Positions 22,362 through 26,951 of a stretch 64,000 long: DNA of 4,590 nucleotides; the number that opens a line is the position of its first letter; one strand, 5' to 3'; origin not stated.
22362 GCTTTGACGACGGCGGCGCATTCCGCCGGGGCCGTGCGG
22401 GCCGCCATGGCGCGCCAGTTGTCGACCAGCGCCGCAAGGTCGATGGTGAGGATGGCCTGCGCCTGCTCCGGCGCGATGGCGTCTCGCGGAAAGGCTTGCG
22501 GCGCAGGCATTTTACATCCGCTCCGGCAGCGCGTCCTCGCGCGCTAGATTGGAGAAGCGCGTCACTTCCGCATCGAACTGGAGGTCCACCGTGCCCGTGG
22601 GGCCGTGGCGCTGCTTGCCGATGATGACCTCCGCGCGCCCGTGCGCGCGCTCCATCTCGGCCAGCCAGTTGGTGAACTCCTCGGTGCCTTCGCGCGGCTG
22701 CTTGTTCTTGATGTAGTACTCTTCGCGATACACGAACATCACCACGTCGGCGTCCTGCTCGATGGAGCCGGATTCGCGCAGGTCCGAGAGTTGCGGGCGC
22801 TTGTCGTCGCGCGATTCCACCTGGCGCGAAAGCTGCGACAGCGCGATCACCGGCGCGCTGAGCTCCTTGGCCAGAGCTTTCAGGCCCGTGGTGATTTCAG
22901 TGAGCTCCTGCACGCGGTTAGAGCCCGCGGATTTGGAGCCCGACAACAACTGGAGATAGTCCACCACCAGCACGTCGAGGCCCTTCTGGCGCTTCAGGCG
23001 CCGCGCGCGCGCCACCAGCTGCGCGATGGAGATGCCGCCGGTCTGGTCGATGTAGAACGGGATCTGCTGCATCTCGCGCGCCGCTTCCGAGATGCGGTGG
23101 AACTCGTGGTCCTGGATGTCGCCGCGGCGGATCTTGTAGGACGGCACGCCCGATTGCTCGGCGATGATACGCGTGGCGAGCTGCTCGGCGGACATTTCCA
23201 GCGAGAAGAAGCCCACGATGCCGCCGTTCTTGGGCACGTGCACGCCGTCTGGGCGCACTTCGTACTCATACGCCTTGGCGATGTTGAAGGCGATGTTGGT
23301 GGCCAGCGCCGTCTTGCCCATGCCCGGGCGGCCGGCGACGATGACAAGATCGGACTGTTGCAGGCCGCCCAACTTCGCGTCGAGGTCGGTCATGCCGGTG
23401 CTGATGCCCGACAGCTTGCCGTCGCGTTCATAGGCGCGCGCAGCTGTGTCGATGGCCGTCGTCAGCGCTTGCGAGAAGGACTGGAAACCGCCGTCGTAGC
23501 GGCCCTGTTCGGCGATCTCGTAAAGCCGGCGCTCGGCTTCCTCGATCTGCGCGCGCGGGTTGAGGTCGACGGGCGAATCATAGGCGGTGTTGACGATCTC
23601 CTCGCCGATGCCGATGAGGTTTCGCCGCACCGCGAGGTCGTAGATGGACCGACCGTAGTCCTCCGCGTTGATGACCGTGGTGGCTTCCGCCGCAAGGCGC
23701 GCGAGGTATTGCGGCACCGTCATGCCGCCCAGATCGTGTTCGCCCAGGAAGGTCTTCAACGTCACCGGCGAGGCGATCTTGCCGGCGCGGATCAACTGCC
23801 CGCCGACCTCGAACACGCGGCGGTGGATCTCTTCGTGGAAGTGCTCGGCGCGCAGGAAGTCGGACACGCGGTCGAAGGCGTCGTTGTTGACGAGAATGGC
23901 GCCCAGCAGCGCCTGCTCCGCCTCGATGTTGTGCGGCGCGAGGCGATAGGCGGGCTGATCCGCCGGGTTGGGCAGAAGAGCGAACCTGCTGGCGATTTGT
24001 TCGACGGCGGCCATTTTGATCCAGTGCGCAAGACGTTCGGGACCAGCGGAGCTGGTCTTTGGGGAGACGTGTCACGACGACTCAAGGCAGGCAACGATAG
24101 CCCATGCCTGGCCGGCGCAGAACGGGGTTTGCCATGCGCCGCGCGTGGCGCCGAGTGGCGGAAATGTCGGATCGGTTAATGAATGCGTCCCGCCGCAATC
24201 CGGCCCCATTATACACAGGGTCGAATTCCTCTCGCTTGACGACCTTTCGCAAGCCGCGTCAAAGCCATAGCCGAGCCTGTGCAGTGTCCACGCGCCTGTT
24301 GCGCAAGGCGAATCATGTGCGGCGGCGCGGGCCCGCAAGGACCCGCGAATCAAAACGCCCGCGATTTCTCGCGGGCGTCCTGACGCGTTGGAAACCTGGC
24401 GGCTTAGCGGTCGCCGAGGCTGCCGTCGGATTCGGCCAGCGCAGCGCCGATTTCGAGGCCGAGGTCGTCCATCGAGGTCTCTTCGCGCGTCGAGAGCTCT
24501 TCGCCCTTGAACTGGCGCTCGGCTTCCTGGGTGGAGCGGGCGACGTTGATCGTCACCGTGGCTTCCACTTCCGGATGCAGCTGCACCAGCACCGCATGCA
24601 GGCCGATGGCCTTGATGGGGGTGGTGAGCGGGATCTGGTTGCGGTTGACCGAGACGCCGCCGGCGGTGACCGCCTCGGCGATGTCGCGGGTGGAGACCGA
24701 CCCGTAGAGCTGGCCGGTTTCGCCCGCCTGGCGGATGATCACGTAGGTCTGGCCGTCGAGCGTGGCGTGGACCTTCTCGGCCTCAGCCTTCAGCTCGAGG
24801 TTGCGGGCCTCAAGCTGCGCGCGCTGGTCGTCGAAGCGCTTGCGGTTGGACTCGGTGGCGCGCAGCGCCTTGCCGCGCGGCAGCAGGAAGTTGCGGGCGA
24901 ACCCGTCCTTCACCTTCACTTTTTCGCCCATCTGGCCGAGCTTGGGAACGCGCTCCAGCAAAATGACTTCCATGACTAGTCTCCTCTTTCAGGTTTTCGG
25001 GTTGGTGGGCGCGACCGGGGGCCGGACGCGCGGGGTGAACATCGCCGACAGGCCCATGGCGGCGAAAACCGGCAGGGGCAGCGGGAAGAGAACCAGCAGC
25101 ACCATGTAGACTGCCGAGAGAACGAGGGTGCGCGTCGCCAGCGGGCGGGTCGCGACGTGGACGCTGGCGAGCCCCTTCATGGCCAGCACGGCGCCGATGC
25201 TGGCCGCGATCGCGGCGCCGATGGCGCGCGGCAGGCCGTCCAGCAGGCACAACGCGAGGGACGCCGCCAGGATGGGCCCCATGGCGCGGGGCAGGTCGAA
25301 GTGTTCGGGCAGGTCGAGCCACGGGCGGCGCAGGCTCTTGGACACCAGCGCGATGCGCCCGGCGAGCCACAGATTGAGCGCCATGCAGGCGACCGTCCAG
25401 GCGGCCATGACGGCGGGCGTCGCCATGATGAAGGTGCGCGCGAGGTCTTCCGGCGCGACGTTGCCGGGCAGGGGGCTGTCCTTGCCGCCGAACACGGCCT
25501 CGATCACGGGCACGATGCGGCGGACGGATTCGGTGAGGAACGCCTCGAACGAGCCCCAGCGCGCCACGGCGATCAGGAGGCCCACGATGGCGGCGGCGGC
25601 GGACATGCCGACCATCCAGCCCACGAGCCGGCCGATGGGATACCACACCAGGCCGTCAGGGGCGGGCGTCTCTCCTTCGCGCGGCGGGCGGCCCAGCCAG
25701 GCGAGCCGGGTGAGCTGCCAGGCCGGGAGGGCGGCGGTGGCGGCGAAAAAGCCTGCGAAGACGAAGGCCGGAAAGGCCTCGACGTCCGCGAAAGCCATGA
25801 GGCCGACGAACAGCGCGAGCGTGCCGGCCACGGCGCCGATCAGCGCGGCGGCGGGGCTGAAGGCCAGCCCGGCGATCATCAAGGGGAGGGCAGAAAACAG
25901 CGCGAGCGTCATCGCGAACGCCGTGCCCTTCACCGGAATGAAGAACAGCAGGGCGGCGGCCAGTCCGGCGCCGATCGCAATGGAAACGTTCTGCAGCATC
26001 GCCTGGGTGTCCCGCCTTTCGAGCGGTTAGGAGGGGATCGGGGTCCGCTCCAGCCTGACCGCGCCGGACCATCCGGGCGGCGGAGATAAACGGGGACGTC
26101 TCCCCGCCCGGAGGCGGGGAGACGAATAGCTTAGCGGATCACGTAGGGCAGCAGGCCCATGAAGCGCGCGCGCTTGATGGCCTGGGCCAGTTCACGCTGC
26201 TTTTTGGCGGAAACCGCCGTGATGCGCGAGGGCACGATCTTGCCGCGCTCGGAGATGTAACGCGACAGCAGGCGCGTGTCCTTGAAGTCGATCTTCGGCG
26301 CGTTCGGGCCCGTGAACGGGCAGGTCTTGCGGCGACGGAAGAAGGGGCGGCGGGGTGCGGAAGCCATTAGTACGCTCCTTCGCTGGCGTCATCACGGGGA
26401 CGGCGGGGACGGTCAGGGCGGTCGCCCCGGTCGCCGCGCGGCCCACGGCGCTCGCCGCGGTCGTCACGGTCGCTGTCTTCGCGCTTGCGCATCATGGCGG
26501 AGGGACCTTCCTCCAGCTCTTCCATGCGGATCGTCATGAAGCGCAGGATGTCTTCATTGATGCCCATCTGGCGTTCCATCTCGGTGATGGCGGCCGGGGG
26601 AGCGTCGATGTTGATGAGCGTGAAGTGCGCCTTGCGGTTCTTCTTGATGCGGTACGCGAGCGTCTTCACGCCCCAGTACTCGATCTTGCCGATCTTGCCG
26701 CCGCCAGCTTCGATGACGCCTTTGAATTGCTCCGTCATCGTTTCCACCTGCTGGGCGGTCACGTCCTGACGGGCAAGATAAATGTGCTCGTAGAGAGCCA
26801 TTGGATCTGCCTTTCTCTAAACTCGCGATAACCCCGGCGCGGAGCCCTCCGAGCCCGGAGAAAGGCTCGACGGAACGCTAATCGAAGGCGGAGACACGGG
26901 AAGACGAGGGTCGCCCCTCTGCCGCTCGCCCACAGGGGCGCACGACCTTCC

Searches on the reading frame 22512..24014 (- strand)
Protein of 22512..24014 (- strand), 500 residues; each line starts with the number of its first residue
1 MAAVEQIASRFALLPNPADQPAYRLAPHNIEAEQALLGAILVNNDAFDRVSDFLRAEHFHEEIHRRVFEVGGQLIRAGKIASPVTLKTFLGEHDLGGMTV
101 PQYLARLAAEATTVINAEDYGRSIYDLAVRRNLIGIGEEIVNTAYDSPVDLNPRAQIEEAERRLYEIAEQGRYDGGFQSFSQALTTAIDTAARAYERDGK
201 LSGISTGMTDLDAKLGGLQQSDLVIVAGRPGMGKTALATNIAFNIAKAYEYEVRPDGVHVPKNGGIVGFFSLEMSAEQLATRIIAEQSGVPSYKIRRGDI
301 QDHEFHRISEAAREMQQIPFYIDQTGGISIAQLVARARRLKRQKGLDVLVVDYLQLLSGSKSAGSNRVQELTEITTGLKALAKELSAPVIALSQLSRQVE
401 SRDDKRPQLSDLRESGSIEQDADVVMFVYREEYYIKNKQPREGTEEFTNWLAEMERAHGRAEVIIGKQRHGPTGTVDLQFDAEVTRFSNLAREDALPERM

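Call 9: search_protein_families(library=pfam, proteins=[window:22512-24014:-], max_evalue=0.01)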
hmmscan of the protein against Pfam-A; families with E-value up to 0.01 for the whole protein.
window:22512-24014:- (500 aa): 9 families
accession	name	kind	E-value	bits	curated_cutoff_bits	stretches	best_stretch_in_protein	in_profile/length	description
PF03796.21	DnaB_C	-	5.1e-103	344.3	27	1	203-489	1-255/255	DnaB-like helicase C terminal domain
PF00772.26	DnaB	-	5.7e-25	87.8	23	1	26-126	2-103/103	DnaB-like helicase N terminal domain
PF13481.12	AAA_25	-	1e-13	51.8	27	1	218-395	30-190/195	AAA domain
PF06745.19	ATPase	-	9e-06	25.7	26.6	1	204-282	1-80/231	KaiC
PF20720.3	nSTAND3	-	0.00025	21.2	27.2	1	218-249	14-46/155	Novel STAND NTPase 3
PF13191.12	AAA_16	-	0.0012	19.8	32.6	1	221-355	24-142/167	AAA ATPase domain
PF05729.18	NACHT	-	0.0015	18.8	26.7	1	223-251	2-30/167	NACHT domain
PF09848.15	SLFN-g3_helicase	-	0.0018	18.1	24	1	223-397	3-160/354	Schlafen group 3, DNA/RNA helicase domain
PF00004.35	AAA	-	0.0025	18.7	21.2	0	224-245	1-22/131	ATPase family associated with various cellular activities (AAA)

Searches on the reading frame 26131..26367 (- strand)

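Call 7: search_protein_families(library=pfam, proteins=[window:26131-26367:-], max_evalue=0.01)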
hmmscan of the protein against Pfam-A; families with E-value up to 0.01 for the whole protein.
window:26131-26367:- (78 aa): 1 family
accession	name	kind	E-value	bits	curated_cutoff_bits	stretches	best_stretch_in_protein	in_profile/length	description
PF01084.26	Ribosomal_S18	-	2.8e-25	88.6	21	1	24-73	3-52/52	Ribosomal protein S18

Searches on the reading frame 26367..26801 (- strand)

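Call 7: search_protein_families(library=pfam, proteins=[window:26367-26801:-], max_evalue=0.01)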
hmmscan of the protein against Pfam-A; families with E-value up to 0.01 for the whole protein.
window:26367-26801:- (144 aa): 1 family
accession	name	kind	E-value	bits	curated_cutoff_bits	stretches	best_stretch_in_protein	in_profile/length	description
PF01250.22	Ribosomal_S6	-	4.5e-31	107.3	27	1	4-92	2-90/90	Ribosomal protein S6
